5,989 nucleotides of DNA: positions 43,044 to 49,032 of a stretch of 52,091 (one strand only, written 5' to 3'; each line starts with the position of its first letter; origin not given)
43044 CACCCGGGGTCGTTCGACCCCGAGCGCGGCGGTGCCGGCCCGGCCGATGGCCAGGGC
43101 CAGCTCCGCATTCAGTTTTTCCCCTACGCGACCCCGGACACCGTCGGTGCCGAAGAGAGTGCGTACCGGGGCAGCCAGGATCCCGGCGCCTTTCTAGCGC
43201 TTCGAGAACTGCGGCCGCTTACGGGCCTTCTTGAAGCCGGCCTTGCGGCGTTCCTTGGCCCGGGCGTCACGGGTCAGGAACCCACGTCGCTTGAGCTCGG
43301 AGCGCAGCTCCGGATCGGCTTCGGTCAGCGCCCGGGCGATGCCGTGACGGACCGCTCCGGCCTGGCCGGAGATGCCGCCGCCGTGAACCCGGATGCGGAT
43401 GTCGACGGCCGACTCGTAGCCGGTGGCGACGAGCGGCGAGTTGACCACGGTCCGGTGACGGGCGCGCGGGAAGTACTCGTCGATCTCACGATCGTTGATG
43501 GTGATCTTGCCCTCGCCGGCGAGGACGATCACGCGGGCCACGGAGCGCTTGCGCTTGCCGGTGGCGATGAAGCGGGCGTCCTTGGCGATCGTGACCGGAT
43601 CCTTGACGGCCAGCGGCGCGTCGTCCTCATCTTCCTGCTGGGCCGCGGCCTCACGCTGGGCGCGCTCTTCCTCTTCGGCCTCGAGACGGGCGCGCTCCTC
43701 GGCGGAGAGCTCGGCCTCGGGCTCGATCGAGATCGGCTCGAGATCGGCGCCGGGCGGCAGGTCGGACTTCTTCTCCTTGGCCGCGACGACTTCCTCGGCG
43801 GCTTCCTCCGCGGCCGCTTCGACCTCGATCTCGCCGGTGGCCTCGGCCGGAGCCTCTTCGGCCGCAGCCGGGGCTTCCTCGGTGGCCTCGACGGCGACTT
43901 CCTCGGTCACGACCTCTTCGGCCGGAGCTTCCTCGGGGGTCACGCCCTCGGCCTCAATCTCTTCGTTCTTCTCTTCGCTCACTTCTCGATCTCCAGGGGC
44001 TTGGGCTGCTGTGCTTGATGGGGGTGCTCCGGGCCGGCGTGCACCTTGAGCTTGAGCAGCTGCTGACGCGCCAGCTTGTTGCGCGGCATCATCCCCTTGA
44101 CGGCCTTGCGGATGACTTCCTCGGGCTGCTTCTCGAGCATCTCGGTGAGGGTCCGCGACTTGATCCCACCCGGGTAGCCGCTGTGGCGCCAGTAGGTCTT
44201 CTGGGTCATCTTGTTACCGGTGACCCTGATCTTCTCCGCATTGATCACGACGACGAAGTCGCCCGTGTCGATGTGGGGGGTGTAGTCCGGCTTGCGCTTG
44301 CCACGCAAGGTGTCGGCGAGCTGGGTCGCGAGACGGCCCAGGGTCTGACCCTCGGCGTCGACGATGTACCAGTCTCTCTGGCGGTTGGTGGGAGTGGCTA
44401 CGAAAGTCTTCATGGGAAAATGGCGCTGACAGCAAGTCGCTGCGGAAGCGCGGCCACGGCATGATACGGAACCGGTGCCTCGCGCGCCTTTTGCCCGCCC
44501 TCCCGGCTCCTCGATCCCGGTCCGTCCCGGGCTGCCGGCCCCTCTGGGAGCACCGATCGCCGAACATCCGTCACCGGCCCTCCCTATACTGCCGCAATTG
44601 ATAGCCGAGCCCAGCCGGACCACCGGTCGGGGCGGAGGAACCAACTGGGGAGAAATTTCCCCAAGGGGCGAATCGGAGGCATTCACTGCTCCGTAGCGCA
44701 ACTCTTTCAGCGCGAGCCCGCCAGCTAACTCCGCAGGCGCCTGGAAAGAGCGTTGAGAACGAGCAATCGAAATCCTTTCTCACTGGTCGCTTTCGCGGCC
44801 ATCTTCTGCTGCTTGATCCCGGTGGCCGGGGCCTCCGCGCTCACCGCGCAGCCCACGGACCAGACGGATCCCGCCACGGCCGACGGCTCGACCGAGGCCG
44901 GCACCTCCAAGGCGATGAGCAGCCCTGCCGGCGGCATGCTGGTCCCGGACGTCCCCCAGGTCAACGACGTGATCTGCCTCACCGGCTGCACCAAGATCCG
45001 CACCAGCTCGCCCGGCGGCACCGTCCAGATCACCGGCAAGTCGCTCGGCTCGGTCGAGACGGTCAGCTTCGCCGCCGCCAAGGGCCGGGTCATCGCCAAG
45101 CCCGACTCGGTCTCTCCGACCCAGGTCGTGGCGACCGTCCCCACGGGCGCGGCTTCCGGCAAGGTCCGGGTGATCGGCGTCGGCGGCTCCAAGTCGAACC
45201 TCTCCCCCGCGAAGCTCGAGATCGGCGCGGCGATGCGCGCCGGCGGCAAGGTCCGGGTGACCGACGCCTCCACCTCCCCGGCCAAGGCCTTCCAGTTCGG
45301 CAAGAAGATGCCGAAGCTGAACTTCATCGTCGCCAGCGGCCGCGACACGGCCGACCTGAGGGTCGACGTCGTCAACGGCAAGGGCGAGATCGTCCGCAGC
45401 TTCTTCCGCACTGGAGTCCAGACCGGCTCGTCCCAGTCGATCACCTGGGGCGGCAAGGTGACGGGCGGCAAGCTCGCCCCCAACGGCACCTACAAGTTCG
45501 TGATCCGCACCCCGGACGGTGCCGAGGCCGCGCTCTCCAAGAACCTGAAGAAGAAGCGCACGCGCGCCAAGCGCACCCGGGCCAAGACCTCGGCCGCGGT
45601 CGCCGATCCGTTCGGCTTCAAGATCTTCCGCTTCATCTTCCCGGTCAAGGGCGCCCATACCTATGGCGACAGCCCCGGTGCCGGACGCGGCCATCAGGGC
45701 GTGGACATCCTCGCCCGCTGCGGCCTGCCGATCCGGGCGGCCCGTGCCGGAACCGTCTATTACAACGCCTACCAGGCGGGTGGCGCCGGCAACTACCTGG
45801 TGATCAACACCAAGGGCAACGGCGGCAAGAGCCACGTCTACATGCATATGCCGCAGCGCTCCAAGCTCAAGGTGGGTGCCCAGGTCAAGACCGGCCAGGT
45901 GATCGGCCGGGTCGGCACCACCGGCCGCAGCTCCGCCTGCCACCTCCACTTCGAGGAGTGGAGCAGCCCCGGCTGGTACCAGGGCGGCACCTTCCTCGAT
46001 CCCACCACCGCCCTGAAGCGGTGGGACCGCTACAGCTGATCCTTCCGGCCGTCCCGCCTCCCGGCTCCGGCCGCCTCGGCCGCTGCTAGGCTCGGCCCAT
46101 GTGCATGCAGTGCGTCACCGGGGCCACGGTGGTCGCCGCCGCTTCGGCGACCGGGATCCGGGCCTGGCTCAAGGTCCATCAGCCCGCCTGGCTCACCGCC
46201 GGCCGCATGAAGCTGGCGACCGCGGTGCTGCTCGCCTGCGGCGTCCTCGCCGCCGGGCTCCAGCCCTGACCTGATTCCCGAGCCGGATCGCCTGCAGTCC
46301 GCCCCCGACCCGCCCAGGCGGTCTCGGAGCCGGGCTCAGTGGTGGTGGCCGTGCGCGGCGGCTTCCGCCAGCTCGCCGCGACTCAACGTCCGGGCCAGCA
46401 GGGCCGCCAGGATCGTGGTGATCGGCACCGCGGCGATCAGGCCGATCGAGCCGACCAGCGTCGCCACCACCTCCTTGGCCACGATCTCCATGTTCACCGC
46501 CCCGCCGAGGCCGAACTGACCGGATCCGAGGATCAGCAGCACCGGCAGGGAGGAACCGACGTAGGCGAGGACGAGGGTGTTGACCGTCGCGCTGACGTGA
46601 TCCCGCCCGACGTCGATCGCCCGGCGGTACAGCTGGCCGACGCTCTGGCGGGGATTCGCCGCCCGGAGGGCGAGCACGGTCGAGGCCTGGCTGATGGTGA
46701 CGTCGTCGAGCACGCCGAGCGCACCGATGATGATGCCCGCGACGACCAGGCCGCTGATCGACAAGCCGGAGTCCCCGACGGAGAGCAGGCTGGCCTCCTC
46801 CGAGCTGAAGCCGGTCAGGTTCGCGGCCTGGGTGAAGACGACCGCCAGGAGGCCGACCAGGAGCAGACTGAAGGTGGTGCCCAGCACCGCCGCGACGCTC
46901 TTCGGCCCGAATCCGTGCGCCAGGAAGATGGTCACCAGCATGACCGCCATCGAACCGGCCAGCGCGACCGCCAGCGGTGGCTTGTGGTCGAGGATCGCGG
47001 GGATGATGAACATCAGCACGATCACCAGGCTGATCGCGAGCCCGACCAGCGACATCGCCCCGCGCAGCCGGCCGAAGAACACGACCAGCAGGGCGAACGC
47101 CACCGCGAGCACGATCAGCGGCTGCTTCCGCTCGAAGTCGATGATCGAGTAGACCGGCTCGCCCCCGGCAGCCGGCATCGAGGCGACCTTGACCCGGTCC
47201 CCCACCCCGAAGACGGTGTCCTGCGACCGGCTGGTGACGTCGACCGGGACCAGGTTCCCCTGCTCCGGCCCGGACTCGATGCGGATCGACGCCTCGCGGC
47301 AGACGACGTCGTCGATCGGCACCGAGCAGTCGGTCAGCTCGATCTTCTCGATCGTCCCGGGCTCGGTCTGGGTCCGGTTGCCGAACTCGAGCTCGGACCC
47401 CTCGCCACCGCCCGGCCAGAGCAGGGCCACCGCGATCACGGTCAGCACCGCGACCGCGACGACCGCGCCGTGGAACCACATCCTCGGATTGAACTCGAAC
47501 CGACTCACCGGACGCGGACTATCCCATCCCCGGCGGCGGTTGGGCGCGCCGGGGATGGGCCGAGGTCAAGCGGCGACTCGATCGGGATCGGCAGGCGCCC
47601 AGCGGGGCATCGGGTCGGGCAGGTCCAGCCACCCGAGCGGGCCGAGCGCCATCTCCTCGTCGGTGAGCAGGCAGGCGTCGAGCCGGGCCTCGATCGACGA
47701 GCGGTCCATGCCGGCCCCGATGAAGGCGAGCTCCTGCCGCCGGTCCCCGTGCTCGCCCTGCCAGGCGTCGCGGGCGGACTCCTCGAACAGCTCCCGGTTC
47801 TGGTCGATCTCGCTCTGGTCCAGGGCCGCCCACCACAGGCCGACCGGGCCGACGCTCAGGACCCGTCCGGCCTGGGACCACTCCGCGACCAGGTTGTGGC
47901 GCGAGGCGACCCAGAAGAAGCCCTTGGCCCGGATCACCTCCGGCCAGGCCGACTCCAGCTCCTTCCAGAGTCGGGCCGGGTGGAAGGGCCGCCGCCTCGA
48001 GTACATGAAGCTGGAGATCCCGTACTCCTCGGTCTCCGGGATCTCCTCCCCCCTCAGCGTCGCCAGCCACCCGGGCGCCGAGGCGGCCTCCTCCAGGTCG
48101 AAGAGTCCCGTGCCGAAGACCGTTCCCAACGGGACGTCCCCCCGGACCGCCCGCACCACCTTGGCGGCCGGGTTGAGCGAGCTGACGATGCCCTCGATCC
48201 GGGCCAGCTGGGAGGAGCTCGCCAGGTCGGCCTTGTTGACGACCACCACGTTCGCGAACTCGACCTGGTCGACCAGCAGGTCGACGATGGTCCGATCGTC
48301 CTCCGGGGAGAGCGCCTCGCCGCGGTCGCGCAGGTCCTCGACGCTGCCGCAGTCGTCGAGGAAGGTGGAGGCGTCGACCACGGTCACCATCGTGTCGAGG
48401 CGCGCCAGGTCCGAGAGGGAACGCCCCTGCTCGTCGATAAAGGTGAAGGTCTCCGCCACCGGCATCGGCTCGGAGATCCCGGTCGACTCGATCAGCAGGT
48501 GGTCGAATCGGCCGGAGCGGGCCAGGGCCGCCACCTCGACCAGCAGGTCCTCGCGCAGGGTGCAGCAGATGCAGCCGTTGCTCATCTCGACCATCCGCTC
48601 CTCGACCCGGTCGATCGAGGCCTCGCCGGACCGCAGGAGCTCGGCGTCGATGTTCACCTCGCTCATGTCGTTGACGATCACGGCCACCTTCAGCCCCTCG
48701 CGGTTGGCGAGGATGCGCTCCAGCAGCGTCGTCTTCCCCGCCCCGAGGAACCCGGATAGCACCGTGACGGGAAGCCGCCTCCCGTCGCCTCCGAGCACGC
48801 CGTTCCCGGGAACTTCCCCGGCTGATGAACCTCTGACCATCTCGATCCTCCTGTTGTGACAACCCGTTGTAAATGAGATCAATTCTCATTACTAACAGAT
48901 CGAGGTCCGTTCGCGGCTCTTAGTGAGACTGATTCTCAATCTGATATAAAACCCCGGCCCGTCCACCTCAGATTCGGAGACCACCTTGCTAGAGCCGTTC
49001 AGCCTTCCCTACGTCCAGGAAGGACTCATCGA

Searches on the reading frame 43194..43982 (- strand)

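Call 68: search_protein_families(library=pfam, proteins=[window:43194-43982:-], max_evalue=0.0001)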
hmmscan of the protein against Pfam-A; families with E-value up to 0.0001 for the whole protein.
window:43194-43982:- (262 aa): 1 family
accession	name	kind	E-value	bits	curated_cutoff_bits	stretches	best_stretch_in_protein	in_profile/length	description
PF00380.25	Ribosomal_S9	-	1.7e-46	158.1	22.5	1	142-262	1-121/121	Ribosomal protein S9/S16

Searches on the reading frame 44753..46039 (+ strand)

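Call 69: search_protein_families(library=pfam, proteins=[window:44753-46039:+], max_evalue=0.0001)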
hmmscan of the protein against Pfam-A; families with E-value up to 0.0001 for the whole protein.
window:44753-46039:+ (428 aa): 1 family
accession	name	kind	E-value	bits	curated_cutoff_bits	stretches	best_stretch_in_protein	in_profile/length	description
PF01551.29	Peptidase_M23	-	5.9e-22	78.1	28.7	1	313-402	2-87/96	Peptidase family M23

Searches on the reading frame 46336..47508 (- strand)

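Call 68: search_protein_families(library=pfam, proteins=[window:46336-47508:-], max_evalue=0.0001)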
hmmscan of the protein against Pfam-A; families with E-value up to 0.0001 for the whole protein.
window:46336-47508:- (390 aa): 1 family
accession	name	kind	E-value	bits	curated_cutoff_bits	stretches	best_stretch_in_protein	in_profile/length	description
PF07907.16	YibE_F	-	9.2e-68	228.8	27.2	1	131-369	1-240/241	YibE/F-like protein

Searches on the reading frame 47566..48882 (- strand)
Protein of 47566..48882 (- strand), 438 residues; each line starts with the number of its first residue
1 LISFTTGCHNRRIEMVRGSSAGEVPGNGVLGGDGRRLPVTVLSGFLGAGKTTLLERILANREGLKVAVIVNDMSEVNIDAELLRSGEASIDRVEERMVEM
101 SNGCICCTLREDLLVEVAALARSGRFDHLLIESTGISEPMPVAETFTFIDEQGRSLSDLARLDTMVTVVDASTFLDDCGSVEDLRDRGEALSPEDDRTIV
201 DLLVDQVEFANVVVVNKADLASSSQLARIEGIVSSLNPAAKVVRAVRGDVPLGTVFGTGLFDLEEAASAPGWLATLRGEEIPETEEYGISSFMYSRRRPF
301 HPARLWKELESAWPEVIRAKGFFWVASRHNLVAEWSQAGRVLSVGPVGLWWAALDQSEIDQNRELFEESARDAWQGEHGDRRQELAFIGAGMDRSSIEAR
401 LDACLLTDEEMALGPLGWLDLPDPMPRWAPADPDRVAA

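Call 69: search_protein_families(library=pfam, proteins=[window:47566-48882:-], max_evalue=0.0001)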
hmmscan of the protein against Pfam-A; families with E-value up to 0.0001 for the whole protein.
window:47566-48882:- (438 aa): 2 families
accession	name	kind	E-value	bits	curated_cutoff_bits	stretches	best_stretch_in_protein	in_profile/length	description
PF02492.25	cobW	-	6.9e-56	189.1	20.7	1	38-243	1-179/180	CobW/HypB/UreG, nucleotide-binding domain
PF07683.19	CobW_C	-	2e-24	85.7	22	1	289-405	1-94/94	Cobalamin synthesis protein cobW C-terminal domain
